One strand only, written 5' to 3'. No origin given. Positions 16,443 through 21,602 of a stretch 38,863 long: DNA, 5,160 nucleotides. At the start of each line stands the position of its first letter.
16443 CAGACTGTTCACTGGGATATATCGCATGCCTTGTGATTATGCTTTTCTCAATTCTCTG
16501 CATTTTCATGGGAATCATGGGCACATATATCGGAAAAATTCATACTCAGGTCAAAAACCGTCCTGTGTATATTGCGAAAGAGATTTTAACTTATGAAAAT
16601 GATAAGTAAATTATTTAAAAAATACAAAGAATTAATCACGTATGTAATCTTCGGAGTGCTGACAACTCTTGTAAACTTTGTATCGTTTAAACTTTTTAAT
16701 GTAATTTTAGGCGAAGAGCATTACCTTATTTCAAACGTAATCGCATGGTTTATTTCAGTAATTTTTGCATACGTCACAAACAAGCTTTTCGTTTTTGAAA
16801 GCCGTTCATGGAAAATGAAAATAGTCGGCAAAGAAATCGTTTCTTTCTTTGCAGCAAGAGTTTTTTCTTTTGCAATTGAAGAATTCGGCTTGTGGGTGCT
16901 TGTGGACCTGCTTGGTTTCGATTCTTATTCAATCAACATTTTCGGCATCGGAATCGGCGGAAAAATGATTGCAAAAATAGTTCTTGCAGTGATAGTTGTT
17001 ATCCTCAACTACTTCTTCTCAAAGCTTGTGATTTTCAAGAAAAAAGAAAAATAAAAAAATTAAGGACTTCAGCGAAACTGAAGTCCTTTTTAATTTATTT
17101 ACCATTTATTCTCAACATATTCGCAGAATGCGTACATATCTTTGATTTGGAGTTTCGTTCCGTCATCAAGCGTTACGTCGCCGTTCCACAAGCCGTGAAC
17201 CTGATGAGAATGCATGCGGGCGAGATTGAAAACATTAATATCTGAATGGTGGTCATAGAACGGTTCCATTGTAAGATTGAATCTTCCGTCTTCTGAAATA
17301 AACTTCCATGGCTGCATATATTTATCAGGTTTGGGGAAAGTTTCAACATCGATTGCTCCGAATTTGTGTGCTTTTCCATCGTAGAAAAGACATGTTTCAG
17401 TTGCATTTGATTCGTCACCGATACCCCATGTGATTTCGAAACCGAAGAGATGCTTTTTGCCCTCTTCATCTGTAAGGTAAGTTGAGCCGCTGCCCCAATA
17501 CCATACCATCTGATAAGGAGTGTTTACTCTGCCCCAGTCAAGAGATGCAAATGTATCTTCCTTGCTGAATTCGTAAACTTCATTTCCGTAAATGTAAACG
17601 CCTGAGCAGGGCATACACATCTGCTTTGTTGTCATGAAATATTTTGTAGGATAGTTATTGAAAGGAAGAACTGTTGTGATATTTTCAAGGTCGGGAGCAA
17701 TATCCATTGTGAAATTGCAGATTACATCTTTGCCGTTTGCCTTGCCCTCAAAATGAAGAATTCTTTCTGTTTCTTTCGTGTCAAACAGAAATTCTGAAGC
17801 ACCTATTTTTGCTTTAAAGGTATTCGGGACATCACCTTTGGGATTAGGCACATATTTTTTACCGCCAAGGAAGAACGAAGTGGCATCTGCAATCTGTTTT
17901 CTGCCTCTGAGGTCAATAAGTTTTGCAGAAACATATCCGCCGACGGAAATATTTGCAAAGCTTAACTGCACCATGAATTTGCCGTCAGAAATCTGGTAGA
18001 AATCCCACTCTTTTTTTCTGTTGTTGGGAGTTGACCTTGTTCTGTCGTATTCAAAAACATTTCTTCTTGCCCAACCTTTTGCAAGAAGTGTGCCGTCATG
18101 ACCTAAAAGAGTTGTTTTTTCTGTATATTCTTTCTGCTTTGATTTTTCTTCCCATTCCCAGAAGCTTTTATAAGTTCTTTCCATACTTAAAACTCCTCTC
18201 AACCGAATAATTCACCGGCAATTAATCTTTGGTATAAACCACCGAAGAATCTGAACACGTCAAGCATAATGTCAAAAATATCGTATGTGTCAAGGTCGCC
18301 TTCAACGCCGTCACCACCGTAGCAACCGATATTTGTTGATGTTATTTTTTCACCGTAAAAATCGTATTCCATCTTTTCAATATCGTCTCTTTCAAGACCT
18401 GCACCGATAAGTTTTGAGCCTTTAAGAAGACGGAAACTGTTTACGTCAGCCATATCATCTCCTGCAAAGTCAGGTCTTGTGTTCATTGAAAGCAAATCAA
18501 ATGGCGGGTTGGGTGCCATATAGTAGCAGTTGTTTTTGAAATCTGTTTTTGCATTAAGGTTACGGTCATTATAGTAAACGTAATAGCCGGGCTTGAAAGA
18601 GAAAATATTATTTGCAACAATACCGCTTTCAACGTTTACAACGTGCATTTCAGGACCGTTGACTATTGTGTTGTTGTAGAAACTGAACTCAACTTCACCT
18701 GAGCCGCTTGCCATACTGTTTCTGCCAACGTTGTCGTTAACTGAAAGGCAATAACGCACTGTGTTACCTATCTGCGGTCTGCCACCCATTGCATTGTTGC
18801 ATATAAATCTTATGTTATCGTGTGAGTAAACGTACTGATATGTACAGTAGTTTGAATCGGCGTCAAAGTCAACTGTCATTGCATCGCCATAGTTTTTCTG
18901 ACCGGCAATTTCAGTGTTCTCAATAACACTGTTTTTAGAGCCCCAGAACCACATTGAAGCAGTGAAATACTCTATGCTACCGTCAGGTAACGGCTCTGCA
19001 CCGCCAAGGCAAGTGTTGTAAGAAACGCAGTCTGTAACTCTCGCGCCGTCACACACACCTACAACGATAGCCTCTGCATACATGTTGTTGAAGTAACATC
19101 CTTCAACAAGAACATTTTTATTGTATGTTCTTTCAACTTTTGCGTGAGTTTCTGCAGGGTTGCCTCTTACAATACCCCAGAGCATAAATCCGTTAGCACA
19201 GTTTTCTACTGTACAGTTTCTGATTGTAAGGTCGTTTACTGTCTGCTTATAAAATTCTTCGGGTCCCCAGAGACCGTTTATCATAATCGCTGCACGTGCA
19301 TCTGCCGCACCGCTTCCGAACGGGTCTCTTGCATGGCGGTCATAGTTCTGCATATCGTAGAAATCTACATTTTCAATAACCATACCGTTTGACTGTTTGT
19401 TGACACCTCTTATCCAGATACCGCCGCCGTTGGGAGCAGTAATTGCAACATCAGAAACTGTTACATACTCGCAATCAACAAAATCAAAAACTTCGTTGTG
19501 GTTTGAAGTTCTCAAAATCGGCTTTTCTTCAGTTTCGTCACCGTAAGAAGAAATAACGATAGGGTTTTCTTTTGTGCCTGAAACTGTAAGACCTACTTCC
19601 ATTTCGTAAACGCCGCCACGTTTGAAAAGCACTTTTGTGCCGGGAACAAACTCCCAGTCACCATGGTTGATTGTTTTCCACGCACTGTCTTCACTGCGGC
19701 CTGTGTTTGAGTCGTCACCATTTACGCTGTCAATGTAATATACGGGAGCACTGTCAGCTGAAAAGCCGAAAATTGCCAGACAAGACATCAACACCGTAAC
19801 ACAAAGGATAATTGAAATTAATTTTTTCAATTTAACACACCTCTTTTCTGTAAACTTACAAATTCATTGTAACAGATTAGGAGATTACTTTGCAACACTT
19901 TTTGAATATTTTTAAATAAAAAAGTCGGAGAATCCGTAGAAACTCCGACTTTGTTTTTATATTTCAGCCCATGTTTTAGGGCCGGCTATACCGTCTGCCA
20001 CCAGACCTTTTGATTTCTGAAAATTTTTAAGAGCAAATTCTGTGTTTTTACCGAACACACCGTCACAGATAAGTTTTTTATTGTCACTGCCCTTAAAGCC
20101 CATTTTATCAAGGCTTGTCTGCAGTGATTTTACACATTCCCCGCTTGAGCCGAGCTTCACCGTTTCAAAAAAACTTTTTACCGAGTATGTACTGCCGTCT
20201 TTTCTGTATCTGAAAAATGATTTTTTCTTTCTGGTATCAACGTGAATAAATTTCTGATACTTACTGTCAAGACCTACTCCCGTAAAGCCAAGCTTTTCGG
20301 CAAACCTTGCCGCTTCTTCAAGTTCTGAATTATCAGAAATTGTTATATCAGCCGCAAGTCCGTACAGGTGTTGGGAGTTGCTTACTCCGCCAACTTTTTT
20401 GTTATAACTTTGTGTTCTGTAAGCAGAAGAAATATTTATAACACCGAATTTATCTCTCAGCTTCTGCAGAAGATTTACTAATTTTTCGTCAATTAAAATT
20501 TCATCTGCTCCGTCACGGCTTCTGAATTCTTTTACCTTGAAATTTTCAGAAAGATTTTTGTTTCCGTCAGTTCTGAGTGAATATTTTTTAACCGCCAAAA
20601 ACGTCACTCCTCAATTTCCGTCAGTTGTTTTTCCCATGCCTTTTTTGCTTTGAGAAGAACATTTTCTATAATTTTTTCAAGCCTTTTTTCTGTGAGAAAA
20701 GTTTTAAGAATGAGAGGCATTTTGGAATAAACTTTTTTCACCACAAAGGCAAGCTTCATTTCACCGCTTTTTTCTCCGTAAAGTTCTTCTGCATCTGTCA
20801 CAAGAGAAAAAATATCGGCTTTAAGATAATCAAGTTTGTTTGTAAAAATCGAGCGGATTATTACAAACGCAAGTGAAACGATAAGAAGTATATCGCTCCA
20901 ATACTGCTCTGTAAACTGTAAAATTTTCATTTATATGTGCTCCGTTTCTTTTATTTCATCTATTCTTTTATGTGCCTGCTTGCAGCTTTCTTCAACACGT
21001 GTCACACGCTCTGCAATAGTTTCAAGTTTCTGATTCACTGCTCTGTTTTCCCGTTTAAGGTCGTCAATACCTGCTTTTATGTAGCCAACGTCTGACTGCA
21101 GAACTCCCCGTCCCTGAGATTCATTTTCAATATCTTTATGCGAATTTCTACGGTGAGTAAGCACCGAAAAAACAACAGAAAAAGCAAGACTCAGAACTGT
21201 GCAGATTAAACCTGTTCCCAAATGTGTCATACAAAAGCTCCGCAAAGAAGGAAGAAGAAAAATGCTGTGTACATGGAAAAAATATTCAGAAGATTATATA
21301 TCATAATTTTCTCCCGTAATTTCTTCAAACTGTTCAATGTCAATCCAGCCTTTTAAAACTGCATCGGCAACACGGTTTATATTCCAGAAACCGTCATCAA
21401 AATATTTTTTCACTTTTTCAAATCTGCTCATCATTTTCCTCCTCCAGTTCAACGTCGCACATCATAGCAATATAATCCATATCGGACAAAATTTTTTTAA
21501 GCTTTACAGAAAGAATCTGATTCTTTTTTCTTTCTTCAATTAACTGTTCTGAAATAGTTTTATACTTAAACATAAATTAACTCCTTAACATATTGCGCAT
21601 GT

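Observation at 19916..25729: SOS-box-controlled fibre + lysis operon with no virion genes: candidate lysis-released fibre/LRR module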

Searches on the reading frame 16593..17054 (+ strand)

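Call 8: search_protein_families(library=pfam, proteins=[window:16593-17054:+], max_evalue=0.001)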
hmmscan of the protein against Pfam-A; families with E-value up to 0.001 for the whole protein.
window:16593-17054:+ (153 aa): 1 family
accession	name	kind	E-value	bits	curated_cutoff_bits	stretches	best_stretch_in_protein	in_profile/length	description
PF04138.20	GtrA_DPMS_TM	-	4.6e-20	72.4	26.1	1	17-148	2-117/117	GtrA/DPMS, transmembrane domain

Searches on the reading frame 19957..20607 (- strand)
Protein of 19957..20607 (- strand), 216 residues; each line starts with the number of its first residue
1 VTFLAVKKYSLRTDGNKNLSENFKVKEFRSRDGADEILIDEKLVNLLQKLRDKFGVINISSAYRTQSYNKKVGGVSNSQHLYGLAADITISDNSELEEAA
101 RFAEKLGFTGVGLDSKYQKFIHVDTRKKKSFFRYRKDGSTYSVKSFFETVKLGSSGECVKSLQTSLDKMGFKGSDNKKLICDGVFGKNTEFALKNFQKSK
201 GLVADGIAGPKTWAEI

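Call 6: search_protein_families(library=pfam, proteins=[window:19957-20607:-], max_evalue=0.01)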
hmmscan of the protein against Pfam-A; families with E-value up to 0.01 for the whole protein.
window:19957-20607:- (216 aa): 3 families
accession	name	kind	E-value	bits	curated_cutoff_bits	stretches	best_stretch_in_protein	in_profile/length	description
PF08291.16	Peptidase_M15_3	-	1.2e-21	77.3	23.2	1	23-124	8-108/108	Peptidase M15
PF01471.23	PG_binding_1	-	3.8e-13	49.8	23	1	156-214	2-55/57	Putative peptidoglycan binding domain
PF05951.18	Peptidase_M15_2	-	2.1e-08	34.5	27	1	37-126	51-148/153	Bacterial protein of unknown function (DUF882)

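Call 7: search_protein_families(library=phrogs, proteins=[window:19957-20607:-], max_evalue=0.01)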
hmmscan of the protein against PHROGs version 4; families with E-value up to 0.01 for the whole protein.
window:19957-20607:- (216 aa): 14 families
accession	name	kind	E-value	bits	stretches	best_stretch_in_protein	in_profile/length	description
phrog_894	-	lysis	2.2e-42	146.5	1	8-144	35-183/389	endolysin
phrog_2649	-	lysis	4.4e-29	103.1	1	45-215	23-234/261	endolysin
phrog_1493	-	lysis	4.6e-16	60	1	121-215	208-304/394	endolysin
phrog_1224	-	head and packaging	2.5e-14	54.4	1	149-215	3-63/438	endolysin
phrog_17373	-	other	1.5e-12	48.6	1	22-130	21-127/224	peptidase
phrog_25247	-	other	1.3e-09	38.6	1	45-135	426-513/520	peptidase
phrog_17214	-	lysis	2.3e-08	35.1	1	139-215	237-311/322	endolysin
phrog_6707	-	lysis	5.7e-07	29.7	1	153-214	182-240/311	endolysin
phrog_23452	-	unknown function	6.3e-07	30.6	1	148-216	53-121/135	-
phrog_1512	-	lysis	6.4e-07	30.7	1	148-215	175-241/314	endolysin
phrog_28234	-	lysis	1.6e-05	25.1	1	27-83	258-316/372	endolysin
phrog_16428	-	lysis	1.9e-05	24.5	1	176-214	478-516/520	endolysin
phrog_880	-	lysis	0.00067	20.1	1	174-215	389-430/435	endolysin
phrog_6745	-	lysis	0.0083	16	1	166-216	288-338/396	endolysin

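Call 46: search_protein_families(library=ncbifam, proteins=[window:19957-20607:-], max_evalue=1)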
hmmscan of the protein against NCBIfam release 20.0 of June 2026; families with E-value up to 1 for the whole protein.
window:19957-20607:- (216 aa): 10 families
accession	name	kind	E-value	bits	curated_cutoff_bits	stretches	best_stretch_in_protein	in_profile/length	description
TIGR02869.1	spore_SleB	equivalog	6.3e-12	45.8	236.5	1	149-215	6-67/201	spore cortex-lytic enzyme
NF052336.1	PdgHdaseHSB100310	equivalog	1.5e-10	40.9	500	1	147-215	182-245/316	peptidoglycan hydrolase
NF053624.1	PtglEndpepMepK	equivalog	8.5e-09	35.5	185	1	37-127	76-172/176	peptidoglycan L,D-endopeptidase MepK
NF052335.1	PdgHdaseHSB129560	equivalog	3.6e-08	33.1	500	1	147-215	197-260/330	peptidoglycan hydrolase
NF052377.1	lmo1851_S41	exception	0.0014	17.4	725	1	148-212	382-441/468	lmo1851 family serine protease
NF038080.1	PG_bind_siph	domain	0.0067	16.7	55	1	153-214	10-72/76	peptidoglycan-binding protein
NF004786.0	PRK06132.1-3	equivalog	0.057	12.2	329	1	156-203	220-262/418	hypothetical protein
NF007891.0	PRK10594.1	equivalog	0.06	12.1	425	1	181-212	314-345/617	L,D-transpeptidase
NF000216.2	blaFEZ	exception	0.067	12.3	600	0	159-189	66-97/282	FEZ family subclass B3 metallo-beta-lactamase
TIGR03979.1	His_Ser_Rich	equivalog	0.071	13.1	121.65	1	180-207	150-177/190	His-Xaa-Ser repeat protein HxsA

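Call 111: search_protein_families(library=padloc, proteins=[window:19957-20607:-], max_evalue=0.001)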
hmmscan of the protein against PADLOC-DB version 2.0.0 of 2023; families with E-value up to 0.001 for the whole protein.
window:19957-20607:- (216 aa): 0 families

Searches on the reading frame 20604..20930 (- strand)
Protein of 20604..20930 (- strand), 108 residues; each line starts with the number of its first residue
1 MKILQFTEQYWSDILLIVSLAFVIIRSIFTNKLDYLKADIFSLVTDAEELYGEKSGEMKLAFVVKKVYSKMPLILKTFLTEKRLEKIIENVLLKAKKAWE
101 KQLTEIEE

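Call 6: search_protein_families(library=pfam, proteins=[window:20604-20930:-], max_evalue=0.01)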
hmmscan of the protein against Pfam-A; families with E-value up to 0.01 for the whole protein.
window:20604-20930:- (108 aa): 0 families

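Call 7: search_protein_families(library=phrogs, proteins=[window:20604-20930:-], max_evalue=0.01)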
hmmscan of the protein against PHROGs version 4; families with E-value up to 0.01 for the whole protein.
window:20604-20930:- (108 aa): 3 families
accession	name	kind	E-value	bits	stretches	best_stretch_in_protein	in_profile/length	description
phrog_15303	-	unknown function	2.5e-19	70.5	1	4-103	8-107/119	-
phrog_6918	-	lysis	0.00079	20.5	1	24-103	28-106/114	holin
phrog_14832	-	unknown function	0.0034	18.8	1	15-46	16-47/66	-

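Call 46: search_protein_families(library=ncbifam, proteins=[window:20604-20930:-], max_evalue=1)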
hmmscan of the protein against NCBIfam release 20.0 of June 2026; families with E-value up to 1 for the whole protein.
window:20604-20930:- (108 aa): 1 family
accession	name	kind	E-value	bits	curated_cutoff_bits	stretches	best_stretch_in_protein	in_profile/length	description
NF045950.1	MAG6090_repeat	domain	0.5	10.7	25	0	81-103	25-47/49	MAG6090-like repeat-containing lipoprotein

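Call 111: search_protein_families(library=padloc, proteins=[window:20604-20930:-], max_evalue=0.001)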
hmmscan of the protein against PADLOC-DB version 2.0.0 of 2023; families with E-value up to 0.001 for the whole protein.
window:20604-20930:- (108 aa): 0 families

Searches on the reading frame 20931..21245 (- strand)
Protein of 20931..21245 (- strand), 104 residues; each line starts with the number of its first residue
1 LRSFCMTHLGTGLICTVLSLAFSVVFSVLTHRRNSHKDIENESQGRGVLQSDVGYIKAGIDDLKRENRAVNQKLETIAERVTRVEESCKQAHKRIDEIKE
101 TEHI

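Call 6: search_protein_families(library=pfam, proteins=[window:20931-21245:-], max_evalue=0.01)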
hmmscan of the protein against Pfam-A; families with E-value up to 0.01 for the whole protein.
window:20931-21245:- (104 aa): 4 families
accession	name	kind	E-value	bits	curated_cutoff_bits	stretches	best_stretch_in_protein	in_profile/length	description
PF05377.16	FlaC_arch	-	0.00077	20.3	27.8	1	49-84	5-40/55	Flagella accessory protein C (FlaC)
PF05266.19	DUF724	-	0.0024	18.2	38.4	1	29-100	108-179/188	Protein of unknown function (DUF724)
PF24164.1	TMP_N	-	0.0054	17.6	27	1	50-102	22-74/82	Tape measure protein N-terminal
PF13012.11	MitMem_reg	-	0.0075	16.6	26.6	0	58-99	5-45/113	Maintenance of mitochondrial structure and function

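Call 7: search_protein_families(library=phrogs, proteins=[window:20931-21245:-], max_evalue=0.01)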
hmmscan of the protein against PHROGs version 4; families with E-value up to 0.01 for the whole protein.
window:20931-21245:- (104 aa): 3 families
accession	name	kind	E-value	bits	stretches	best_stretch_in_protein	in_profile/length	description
phrog_1863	-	unknown function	7.7e-22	78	1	15-101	8-94/97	-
phrog_5553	-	unknown function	0.0025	19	1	50-102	13-65/114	-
phrog_89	-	lysis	0.0039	18.2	1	16-100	8-92/143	Rz-like spanin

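Call 46: search_protein_families(library=ncbifam, proteins=[window:20931-21245:-], max_evalue=1)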
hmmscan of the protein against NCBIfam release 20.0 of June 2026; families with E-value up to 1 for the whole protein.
window:20931-21245:- (104 aa): 4 families
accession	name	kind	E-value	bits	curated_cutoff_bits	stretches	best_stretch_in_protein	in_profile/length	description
NF045487.1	ASRP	equivalog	0.0037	15.9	300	1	51-100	118-170/593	archaea-specific SMC-related protein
NF041042.1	FslE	exception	0.009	14.6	800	1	13-88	12-85/505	rhizoferrin import outer membrane protein FslE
TIGR03495.1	phage_LysB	equivalog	0.088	13.1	92.75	1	15-100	4-89/135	Rz-like lysis system protein LysB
NF053525.1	thylo_ssr2422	subfamily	0.53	10.8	38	1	64-97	19-48/77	ssr2422 family thylakoid membrane protein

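Call 111: search_protein_families(library=padloc, proteins=[window:20931-21245:-], max_evalue=0.001)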
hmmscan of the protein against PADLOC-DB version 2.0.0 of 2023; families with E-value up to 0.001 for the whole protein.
window:20931-21245:- (104 aa): 0 families

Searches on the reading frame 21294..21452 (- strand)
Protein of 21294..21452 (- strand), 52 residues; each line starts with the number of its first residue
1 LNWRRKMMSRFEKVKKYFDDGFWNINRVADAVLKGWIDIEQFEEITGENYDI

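Call 6: search_protein_families(library=pfam, proteins=[window:21294-21452:-], max_evalue=0.01)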
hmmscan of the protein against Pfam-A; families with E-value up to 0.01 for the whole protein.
window:21294-21452:- (52 aa): 1 family
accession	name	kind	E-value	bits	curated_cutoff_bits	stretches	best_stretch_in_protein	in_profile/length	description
PF09693.15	Phage_XkdX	-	7.7e-15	55.1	23.5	1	11-50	1-40/40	Phage uncharacterised protein (Phage_XkdX)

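Call 7: search_protein_families(library=phrogs, proteins=[window:21294-21452:-], max_evalue=0.01)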
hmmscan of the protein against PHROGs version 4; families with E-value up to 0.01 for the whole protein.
window:21294-21452:- (52 aa): 1 family
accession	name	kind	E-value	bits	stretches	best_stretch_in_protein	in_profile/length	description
phrog_134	-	unknown function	4.2e-13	49.8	1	7-51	11-55/73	-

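Call 46: search_protein_families(library=ncbifam, proteins=[window:21294-21452:-], max_evalue=1)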
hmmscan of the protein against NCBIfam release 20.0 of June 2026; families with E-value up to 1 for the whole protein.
window:21294-21452:- (52 aa): 2 families
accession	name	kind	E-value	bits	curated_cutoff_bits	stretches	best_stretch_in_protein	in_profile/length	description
TIGR01669.1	phage_XkdX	equivalog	1.3e-06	28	28.2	1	1-50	1-45/45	XkdX family protein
NF001467.0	PRK00325.1-2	equivalog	0.11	11.3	429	1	24-51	282-309/364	mannuronate-specific alginate lyase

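Call 111: search_protein_families(library=padloc, proteins=[window:21294-21452:-], max_evalue=0.001)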
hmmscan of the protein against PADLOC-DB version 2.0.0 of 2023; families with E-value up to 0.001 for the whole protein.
window:21294-21452:- (52 aa): 0 families
